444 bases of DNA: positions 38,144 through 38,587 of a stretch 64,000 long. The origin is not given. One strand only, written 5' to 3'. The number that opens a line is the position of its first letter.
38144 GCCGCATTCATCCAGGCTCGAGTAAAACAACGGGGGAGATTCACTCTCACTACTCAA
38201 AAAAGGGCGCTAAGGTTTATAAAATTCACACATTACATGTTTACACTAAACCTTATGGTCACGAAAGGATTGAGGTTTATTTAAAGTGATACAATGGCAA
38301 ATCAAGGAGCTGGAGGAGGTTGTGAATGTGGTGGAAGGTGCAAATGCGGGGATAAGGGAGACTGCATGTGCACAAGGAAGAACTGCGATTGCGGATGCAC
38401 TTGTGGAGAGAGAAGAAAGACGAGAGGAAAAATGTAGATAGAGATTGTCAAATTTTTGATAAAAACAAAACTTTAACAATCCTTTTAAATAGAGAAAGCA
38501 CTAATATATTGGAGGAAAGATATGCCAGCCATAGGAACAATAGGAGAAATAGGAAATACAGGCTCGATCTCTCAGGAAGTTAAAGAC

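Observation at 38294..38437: Unannotated 47-aa CxC-rich metallothionein-like ORF inside the 2-oxoacid dehydrogenase operon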

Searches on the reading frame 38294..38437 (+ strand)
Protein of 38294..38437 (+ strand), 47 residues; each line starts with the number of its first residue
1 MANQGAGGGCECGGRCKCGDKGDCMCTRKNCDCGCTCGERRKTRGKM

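Call 4: search_protein_families(library=pfam, proteins=[window:38294-38437:+], max_evalue=0.01)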
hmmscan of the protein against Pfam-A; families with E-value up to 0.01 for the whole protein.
window:38294-38437:+ (47 aa): 0 families

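Call 6: find_homologous_proteins(query=window:38294-38434:+, max_evalue=10)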
Query seq(47 aa) (47 aa): 1 proteins with E <= 10 among 1 candidates.
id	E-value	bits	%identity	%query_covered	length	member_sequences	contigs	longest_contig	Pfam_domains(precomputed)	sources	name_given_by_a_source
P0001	7.5e-7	46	70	94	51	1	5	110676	-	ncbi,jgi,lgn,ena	jgi:hypothetical protein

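Call 9: find_encoding_contigs(protein=P0001, flank=8000, max_places=10)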
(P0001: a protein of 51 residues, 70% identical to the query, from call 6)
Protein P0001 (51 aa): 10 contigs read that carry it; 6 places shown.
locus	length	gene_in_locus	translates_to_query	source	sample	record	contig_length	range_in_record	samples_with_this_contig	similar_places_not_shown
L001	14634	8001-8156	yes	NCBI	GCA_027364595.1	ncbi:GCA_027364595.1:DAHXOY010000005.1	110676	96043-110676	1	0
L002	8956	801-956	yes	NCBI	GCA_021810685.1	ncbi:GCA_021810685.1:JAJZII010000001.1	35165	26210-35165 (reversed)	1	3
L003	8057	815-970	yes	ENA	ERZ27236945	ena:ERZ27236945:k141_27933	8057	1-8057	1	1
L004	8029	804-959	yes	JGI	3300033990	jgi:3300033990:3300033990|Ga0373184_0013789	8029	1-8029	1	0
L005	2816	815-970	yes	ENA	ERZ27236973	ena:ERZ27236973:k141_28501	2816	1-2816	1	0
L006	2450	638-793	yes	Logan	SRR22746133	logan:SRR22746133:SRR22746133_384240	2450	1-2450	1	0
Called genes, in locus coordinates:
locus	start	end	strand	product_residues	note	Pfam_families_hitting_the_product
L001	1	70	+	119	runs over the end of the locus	PF12797:Fer4_2 (faint), PF00037:Fer4 (weak), PF13237:Fer4_10 (weak), PF14697:Fer4_21, PF12838:Fer4_7, PF13187:Fer4_9 (weak)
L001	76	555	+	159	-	PF00499:Oxidored_q3 (weak)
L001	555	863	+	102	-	PF00420:Oxidored_q2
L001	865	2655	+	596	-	PF00662:Proton_antipo_N, PF00361:Proton_antipo_M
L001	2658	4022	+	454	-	PF00361:Proton_antipo_M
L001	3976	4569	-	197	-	-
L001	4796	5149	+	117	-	PF01938:TRAM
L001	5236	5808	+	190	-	-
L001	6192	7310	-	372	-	PF05559:DUF763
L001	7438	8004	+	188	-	PF12917:YfbR-like, PF13023:HD_3, PF01966:HD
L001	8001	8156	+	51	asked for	-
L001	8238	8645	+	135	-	PF01741:MscL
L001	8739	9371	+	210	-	PF00687:Ribosomal_L1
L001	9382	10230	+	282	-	PF00466:Ribosomal_L10, PF17777:RL10P_insert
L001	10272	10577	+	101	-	PF00428:Ribosomal_60s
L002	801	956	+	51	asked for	-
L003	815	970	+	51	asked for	-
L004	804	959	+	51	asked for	-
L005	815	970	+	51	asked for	-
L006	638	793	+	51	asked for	-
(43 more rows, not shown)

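Call 10: find_encoding_contigs(protein=window:38294-38434:+, flank=8000, max_places=10)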
Protein seq(47 aa) (47 aa): no gene with exactly this product is on record in the collection.

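Call 14: find_related_loci(query=A1, collection=genome_contigs, flank=6000)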
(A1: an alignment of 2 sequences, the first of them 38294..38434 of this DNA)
Query A1 (47 aa) in genome_contigs; peptide patterns used: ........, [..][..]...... (x = any residue, [..] = any of these).
91 stretches matched a pattern; 4 encode a relative of the query (tblastn E <= 1e-3); 4 distinct loci.
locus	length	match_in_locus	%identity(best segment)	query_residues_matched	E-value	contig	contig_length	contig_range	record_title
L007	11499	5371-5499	75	1-44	8e-7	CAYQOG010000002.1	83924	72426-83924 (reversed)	MAG TPA_asm: Candidatus Micrarchaeota archaeon isolate SRP226684_co1_186 genome assembly, contig: NODE_70_length_83924_c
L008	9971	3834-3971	70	1-47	2e-5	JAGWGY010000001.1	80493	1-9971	MAG: Candidatus Micrarchaeota archaeon isolate REEA63 REEA63_1_length_80493_cov_15.844260, whole genome shotgun sequence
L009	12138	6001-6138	72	1-47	2e-5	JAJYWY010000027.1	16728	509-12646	MAG: Candidatus Micrarchaeota archaeon isolate FK3.bin165 NODE_6862_length_16728_cov_3.741341, whole genome shotgun sequ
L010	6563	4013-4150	72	1-47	2e-5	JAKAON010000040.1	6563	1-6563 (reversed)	MAG: Candidatus Micrarchaeota archaeon isolate YF1.bin19 NODE_16032_length_6563_cov_1.724674, whole genome shotgun seque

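Call 20: search_protein_families(library=pfam, proteins=[window:38294-38434:+], max_evalue=10)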
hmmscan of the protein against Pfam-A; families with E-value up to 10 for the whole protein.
seq(47 aa): 1 family
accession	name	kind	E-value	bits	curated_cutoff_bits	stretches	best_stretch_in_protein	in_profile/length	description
PF02067.21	Metallothio_5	-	0.76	10.4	25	1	2-21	13-32/41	Metallothionein family 5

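Call 21: search_protein_representatives(alignment_id=A1)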
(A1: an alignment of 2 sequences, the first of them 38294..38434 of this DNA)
Query: 2 sequences, 52 profile positions. Proteins with E-value up to 0.001 (for the whole library): 4; up to 1e-10: 2; up to 1e-30: 0. The best 4 are listed.
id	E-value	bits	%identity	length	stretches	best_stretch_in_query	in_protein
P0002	8.4e-14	67.5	-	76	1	3-48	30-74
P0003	1.5e-11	60.3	-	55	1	3-47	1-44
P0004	2.0e-10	56.6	-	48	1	3-44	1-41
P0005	2.4e-10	56.4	-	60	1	3-48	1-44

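Call 24: find_homologous_proteins(query=A3, max_evalue=1)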
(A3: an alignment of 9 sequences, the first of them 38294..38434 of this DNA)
Query A3 (9 sequences) (47 aa, profile of the alignment): 8 proteins with E <= 1 among 922 candidates.
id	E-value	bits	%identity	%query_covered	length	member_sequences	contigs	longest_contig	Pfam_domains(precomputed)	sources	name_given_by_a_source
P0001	5.1e-19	86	70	94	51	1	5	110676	-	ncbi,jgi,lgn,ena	jgi:hypothetical protein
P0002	1.5e-16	78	61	98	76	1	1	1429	-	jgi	jgi:hypothetical protein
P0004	1.6e-16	78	67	89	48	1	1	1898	-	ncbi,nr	ncbi:MAG: hypothetical protein KGH58_04660 [Candidatus Micrarchaeota archaeon]|nr:hypothetical prote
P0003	3.0e-16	77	68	87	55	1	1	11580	-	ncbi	-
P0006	3.7e-15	73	63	98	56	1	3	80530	-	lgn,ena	-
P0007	2.7e-14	71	43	98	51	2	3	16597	-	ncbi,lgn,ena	-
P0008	3.0e-14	70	68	87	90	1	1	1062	-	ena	-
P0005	3.2e-14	70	53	96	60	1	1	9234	-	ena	-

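Call 25: find_related_loci(query=A3, collection=genome_contigs, flank=6000)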
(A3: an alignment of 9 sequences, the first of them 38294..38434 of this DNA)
Query A3 (47 aa) in genome_contigs; peptide patterns used: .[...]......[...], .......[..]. (x = any residue, [..] = any of these).
479 stretches matched a pattern; 3 encode a relative of the query (tblastn E <= 1e-3); 3 distinct loci.
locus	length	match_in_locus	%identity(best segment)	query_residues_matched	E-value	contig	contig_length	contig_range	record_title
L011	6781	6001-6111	76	1-38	4e-11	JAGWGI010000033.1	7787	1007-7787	MAG: Candidatus Micrarchaeota archaeon isolate REEA36 REEA36-150_12814, whole genome shotgun sequence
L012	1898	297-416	68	1-41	4e-11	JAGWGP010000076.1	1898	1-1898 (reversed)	MAG: Candidatus Micrarchaeota archaeon isolate REEA50 REEA50_76_length_1898_cov_2.348160, whole genome shotgun sequence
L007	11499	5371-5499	75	1-44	4e-7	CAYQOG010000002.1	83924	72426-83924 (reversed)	MAG TPA_asm: Candidatus Micrarchaeota archaeon isolate SRP226684_co1_186 genome assembly, contig: NODE_70_length_83924_c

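Call 27: find_encoding_contigs(protein=P0006, flank=7000, max_places=3)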
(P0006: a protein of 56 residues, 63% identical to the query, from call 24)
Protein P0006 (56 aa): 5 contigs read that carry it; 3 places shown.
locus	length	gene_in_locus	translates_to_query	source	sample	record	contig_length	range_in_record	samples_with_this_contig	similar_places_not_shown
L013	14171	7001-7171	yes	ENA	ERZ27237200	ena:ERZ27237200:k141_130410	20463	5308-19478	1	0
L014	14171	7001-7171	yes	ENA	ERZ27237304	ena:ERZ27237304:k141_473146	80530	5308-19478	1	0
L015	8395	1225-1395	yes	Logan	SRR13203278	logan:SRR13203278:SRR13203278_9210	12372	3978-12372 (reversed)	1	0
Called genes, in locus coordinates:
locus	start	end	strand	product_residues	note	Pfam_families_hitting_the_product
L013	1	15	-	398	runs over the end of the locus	PF01546:Peptidase_M20, PF07687:M20_dimer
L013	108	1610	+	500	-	PF00578:AhpC-TSA, PF08534:Redoxin, PF13098:Thioredoxin_2 (weak), PF13905:Thioredoxin_8, PF01436:NHL (weak)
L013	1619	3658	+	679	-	PF03190:Thioredox_DsbH, PF13899:Thioredoxin_7 (weak)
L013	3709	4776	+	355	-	PF00676:E1_dh, PF02775:TPP_enzyme_C (faint), PF13292:DXP_synthase_N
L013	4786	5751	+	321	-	PF02779:Transket_pyr, PF02780:Transketolase_C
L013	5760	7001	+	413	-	PF00364:Biotin_lipoyl, PF25997:BSH_YhbJ (faint), PF02817:E3_binding, PF00198:2-oxoacid_dh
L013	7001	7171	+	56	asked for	-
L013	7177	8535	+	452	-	PF00890:FAD_binding_2 (weak), PF01134:GIDA, PF07992:Pyr_redox_2, PF12831:FAD_oxidored, PF13450:NAD_binding_8 (weak), PF13738:Pyr_redox_3, PF00070:Pyr_redox, PF02852:Pyr_redox_dim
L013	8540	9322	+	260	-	PF12146:Hydrolase_4 (weak), PF00561:Abhydrolase_1, PF12697:Abhydrolase_6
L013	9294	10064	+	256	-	PF01513:NAD_kinase (weak), PF20143:NAD_kinase_C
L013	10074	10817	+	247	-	PF00970:FAD_binding_6, PF00175:NAD_binding_1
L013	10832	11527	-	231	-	PF01381:HTH_3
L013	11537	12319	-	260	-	-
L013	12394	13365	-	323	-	-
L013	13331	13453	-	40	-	-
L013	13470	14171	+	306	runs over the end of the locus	PF01266:DAO (faint), PF01946:Thi4 (faint), PF03486:HI0933_like (faint), PF07992:Pyr_redox_2, PF13738:Pyr_redox_3, PF00070:Pyr_redox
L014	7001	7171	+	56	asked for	-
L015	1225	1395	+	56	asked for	-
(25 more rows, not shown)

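Call 28: find_encoding_contigs(protein=P0007, flank=7000, max_places=3)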
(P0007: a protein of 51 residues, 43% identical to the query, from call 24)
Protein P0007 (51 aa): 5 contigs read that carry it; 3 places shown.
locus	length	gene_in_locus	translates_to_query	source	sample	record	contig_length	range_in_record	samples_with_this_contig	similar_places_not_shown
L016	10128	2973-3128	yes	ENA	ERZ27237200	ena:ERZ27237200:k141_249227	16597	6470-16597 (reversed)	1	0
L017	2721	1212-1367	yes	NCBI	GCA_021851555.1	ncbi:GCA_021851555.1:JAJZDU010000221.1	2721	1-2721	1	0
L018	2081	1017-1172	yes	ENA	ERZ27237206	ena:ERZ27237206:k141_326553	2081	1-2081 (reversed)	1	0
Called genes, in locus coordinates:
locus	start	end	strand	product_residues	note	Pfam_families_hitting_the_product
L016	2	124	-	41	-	?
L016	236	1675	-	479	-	-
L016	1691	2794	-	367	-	PF00579:tRNA-synt_1b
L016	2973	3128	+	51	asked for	-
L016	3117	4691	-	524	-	PF01935:DUF87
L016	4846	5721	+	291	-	-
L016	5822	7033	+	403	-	PF03952:Enolase_N, PF00113:Enolase_C, PF13378:MR_MLE_C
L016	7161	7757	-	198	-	-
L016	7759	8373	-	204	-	PF06736:TMEM175 (weak)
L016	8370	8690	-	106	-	PF03819:MazG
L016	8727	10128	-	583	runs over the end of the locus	PF00654:Voltage_CLC, PF00571:CBS (weak)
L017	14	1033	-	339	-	PF00579:tRNA-synt_1b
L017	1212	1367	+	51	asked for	-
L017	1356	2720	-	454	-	?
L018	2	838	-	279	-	?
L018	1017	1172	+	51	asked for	-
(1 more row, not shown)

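Call 29: find_encoding_contigs(protein=P0003, flank=7000, max_places=3)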
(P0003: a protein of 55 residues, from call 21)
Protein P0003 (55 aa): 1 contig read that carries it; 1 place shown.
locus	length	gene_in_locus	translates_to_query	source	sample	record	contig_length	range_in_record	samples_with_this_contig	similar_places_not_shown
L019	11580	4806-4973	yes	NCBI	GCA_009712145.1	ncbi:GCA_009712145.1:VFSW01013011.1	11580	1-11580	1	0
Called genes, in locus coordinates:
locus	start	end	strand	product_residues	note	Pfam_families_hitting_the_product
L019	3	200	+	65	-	?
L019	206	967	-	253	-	PF01513:NAD_kinase, PF20143:NAD_kinase_C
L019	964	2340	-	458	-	PF00890:FAD_binding_2 (weak), PF01134:GIDA (weak), PF07992:Pyr_redox_2, PF12831:FAD_oxidored (weak), PF13450:NAD_binding_8 (weak), PF13738:Pyr_redox_3, PF00070:Pyr_redox, PF02852:Pyr_redox_dim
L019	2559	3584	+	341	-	PF00005:ABC_tran, PF13175:AAA_15 (faint), PF13304:AAA_21, PF13732:DrrA1-3_C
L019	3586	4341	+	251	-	PF01061:ABC2_membrane, PF12698:ABC2_membrane_3, PF12679:ABC2_membrane_2 (weak)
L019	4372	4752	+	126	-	-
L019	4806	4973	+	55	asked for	-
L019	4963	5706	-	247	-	PF04909:Amidohydro_2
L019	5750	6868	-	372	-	PF01467:CTP_transf_like, PF08713:DNA_alkylation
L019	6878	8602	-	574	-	PF14716:HHH_8, PF14520:HHH_5 (weak), PF14791:DNA_pol_B_thumb, PF02811:PHP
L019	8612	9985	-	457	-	PF01909:NTP_transf_2, PF09249:tRNA_NucTransf2, PF21133:CAA_C (weak)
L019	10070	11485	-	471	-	PF00270:DEAD, PF04851:ResIII, PF00271:Helicase_C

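Call 30: find_encoding_contigs(protein=P0005, flank=7000, max_places=3)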
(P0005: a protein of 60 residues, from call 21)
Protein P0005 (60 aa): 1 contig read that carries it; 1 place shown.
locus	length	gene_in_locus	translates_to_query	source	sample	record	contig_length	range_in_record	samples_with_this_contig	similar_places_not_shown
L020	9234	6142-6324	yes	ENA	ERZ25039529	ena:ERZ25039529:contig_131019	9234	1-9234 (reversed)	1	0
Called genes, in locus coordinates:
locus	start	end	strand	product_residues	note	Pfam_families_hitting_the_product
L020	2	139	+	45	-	?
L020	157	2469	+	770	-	PF01041:DegT_DnrJ_EryC1, PF01212:Beta_elim_lyase (faint), PF07591:PT-HINT (faint), PF14890:Intein_splicing, PF01041:DegT_DnrJ_EryC1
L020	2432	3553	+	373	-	PF01370:Epimerase, PF16363:GDP_Man_Dehyd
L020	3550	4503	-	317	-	PF05050:Methyltransf_21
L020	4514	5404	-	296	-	PF03144:GTP_EFTU_D2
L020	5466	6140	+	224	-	PF02475:TRM5-TYW2_MTfase (weak), PF05050:Methyltransf_21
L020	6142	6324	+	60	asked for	-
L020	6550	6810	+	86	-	-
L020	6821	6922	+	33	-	-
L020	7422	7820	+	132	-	PF00535:Glycos_transf_2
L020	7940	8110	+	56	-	-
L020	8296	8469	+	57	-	-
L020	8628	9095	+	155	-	-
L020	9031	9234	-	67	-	?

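Call 43: search_solved_structures(query=A4, max_evalue=10, show_alignments=3)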
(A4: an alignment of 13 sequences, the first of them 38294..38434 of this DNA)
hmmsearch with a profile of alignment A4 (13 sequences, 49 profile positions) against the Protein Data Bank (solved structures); distinct sequences matched with E-value up to 10: 1.
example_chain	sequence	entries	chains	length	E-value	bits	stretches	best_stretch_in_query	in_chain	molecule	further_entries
2msq_A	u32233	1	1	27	1.8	11.7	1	12-28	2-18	Conotoxin cBru9a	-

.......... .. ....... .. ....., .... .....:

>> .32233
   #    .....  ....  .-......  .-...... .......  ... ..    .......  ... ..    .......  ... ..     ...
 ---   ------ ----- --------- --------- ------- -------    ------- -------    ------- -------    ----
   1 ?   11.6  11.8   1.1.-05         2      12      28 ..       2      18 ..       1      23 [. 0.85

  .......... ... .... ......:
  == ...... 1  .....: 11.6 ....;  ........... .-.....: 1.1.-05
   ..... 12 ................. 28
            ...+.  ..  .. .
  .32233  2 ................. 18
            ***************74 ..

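Call 44: search_protein_families(library=ncbifam, alignment_id=A4, max_evalue=10)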
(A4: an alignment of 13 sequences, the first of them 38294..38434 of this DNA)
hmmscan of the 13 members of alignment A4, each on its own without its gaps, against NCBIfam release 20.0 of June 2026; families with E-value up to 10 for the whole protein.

A. member 1, window:38294-38434:+ (47 aa): 0 families

B. families by the number of members that match (of 13 scanned): 0 families

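Call 56: find_related_loci(query=A4, collection=metagenome_contigs, flank=5000)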
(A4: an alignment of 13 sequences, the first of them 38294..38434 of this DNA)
Query A4 (47 aa) in metagenome_contigs; peptide patterns used: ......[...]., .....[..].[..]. (x = any residue, [..] = any of these).
599 stretches matched a pattern (row limit reached: there are more); 8 encode a relative of the query (tblastn E <= 1e-3); 8 distinct loci.
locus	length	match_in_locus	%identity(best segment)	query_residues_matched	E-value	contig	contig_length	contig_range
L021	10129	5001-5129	66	1-44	2e-12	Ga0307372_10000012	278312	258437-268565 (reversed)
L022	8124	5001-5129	66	1-44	2e-12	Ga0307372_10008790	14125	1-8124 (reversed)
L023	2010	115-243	66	1-44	1e-11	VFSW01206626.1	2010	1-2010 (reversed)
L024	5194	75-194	68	1-41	4e-11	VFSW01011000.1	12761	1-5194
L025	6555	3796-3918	62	1-42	9e-11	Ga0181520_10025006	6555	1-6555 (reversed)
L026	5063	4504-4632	61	1-44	1e-10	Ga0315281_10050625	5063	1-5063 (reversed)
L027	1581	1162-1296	48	2-45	2e-7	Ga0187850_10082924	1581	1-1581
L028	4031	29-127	61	9-40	2e-7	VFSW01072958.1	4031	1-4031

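Call 57: predict_structure(alignment_id=A5)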
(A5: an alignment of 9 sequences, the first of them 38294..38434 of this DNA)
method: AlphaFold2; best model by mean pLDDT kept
length: 47 residues; sequences in the alignment: 9
mean_pLDDT: 57.2   pTM: 0.35
mean pLDDT of the five models: 57.2, 56.3, 44.9, 43.3, 41.7
residues with pLDDT >= 90: 0; 70-90: 1; 50-70: 32; < 50: 14
segments of 3 or more residues with pLDDT < 50: 1-7, 41-47
pLDDT, mean of each block of 10 residues (from residue 1): 48 65 63 61 45
secondary structure, 60 per line:
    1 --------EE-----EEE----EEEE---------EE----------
elements in order: E16-18 E23-26
